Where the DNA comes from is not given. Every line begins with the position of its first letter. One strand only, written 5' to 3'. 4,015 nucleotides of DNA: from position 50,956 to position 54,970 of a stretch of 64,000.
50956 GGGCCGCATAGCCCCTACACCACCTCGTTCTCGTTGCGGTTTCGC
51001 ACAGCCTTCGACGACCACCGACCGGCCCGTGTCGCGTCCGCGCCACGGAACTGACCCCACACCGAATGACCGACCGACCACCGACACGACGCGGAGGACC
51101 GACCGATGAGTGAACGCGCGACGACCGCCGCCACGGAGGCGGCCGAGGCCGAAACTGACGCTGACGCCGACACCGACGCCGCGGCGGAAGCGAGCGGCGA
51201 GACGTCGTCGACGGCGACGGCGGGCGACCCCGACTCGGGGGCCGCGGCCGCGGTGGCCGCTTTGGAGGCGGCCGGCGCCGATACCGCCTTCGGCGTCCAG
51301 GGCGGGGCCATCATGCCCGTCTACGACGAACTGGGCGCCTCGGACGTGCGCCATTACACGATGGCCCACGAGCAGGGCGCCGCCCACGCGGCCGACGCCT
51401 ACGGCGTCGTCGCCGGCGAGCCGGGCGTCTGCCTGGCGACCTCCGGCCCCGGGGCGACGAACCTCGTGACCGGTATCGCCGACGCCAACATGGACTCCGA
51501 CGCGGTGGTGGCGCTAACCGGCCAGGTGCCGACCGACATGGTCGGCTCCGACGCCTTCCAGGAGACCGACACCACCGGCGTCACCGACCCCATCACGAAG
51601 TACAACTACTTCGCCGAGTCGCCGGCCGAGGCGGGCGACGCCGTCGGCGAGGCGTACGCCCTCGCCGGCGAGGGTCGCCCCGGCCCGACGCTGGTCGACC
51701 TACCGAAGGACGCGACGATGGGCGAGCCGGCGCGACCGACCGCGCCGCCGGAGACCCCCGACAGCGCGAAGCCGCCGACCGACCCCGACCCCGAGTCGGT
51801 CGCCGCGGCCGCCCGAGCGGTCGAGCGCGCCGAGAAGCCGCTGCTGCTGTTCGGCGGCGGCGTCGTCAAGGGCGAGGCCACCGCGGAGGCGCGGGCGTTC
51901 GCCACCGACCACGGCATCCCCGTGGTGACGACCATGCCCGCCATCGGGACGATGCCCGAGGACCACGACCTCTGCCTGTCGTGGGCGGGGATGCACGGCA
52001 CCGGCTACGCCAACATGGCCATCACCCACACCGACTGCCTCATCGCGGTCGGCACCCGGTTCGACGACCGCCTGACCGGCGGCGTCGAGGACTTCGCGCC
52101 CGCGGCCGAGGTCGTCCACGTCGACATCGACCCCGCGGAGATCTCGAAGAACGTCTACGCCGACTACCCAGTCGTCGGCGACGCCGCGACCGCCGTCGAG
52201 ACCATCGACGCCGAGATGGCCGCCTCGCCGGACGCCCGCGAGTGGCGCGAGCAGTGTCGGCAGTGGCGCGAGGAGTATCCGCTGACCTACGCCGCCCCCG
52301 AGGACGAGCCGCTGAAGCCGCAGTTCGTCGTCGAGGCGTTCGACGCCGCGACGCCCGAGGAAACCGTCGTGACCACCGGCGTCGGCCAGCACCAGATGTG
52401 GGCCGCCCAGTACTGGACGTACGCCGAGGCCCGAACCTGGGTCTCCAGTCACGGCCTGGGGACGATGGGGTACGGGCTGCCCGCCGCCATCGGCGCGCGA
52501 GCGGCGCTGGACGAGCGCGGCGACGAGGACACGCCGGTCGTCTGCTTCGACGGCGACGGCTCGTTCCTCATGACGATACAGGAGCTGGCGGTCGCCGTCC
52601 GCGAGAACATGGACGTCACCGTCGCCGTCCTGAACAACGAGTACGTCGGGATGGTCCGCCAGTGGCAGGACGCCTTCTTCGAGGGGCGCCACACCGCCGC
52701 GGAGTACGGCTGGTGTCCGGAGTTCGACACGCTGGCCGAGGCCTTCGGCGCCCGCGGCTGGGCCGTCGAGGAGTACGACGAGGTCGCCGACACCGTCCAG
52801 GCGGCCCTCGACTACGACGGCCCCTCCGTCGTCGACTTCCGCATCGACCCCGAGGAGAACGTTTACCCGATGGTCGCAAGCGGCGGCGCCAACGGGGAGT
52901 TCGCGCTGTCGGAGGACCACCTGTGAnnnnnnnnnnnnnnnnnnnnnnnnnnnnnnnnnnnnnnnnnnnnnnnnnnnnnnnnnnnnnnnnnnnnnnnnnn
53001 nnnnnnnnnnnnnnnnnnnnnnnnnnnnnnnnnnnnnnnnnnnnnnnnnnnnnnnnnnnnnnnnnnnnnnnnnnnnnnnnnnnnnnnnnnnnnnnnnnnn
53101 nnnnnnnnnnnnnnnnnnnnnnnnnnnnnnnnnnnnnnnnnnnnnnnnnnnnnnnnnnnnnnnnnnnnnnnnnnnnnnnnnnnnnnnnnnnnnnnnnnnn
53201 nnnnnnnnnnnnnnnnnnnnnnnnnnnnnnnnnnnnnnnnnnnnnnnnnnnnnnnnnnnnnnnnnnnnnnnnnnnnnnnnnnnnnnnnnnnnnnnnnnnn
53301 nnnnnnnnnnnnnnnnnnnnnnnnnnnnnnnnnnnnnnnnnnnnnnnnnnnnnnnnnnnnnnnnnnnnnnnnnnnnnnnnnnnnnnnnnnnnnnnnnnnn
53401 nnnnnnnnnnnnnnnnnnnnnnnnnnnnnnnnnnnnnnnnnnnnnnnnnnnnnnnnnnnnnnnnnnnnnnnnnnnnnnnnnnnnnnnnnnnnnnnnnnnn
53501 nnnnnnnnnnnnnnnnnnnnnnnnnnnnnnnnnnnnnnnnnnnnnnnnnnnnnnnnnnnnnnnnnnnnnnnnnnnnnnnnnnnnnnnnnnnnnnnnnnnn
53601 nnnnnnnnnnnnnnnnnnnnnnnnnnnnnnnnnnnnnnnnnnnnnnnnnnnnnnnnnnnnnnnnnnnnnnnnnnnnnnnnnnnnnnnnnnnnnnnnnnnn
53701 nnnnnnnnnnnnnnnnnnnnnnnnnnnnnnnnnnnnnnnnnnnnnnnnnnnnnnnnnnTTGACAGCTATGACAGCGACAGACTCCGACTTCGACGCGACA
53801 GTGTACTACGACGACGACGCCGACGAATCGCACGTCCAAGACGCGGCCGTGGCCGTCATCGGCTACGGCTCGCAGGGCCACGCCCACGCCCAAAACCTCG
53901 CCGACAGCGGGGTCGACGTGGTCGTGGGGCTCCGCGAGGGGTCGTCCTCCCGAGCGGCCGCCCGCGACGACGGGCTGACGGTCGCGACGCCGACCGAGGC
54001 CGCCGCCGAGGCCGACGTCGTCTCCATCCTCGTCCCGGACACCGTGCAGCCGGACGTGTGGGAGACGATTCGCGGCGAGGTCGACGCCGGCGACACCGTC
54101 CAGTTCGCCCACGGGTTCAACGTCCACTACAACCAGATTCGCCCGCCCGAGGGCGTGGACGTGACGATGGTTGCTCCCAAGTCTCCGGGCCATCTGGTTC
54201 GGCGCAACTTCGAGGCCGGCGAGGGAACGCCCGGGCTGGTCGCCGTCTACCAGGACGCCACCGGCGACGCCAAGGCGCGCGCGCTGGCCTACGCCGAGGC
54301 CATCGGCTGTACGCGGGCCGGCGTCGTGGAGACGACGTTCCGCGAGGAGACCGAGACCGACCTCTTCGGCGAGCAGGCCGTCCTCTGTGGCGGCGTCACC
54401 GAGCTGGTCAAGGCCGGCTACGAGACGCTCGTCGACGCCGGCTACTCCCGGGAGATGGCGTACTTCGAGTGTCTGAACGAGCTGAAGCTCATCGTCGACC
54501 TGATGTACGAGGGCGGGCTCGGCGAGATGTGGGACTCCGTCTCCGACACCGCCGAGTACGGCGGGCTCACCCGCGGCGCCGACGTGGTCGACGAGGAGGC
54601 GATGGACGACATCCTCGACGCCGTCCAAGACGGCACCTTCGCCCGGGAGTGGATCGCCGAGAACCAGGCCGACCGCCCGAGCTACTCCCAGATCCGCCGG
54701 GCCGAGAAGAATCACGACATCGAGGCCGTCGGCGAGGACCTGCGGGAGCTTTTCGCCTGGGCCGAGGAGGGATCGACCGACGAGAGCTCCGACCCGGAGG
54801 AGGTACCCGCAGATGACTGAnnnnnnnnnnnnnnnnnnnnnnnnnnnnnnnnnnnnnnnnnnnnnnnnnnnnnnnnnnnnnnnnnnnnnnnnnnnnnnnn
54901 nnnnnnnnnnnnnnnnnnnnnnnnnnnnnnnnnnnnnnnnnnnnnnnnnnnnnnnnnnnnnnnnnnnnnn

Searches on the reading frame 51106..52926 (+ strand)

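Call 83: search_protein_families(library=pfam, proteins=[window:51106-52926:+], max_evalue=0.001)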
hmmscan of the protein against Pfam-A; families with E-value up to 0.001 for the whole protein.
window:51106-52926:+ (606 aa): 3 families
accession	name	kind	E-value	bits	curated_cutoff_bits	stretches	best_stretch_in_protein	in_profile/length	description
PF02775.26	TPP_enzyme_C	-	5.6e-50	169.5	21.9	1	425-578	1-151/151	Thiamine pyrophosphate enzyme, C-terminal TPP binding domain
PF00205.28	TPP_enzyme_M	-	6.7e-44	149.4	30.4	1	232-365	1-135/137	Thiamine pyrophosphate enzyme, central domain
PF02776.23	TPP_enzyme_N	-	2e-33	115.1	26.8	1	45-157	3-117/119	Thiamine pyrophosphate enzyme, N-terminal TPP binding domain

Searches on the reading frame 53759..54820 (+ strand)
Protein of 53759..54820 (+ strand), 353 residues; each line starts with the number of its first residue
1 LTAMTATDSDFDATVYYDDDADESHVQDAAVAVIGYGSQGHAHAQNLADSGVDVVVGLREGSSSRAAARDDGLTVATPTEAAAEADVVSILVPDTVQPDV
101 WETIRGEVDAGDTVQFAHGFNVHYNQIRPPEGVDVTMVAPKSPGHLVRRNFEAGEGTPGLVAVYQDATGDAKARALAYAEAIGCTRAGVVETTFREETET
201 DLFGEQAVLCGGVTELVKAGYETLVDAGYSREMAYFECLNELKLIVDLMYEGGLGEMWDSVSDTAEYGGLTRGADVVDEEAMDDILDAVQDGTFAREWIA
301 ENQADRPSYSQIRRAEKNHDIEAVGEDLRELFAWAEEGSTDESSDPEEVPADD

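Call 83: search_protein_families(library=pfam, proteins=[window:53759-54820:+], max_evalue=0.001)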
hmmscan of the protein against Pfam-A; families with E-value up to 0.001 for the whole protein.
window:53759-54820:+ (353 aa): 5 families
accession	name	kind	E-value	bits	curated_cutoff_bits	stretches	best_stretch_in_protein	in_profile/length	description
PF07991.19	KARI_N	-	6.5e-69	231.2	20.6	1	26-188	2-165/165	Acetohydroxy acid isomeroreductase, NADPH-binding domain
PF01450.25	KARI_C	-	7.9e-58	195.3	29.1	1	194-334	1-144/144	Ketol-acid reductoisomerase, C-terminal domain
PF03807.23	F420_oxidored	-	5.1e-08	33.8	21.6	1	31-104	2-79/94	NADP oxidoreductase coenzyme F420-dependent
PF02826.25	2-Hacid_dh_C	-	8e-07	29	25.1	1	19-95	27-102/178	D-isomer specific 2-hydroxyacid dehydrogenase, NAD binding domain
PF03446.21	NAD_binding_2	-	3.1e-06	27.7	21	1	31-97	2-68/161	NAD binding domain of 6-phosphogluconate dehydrogenase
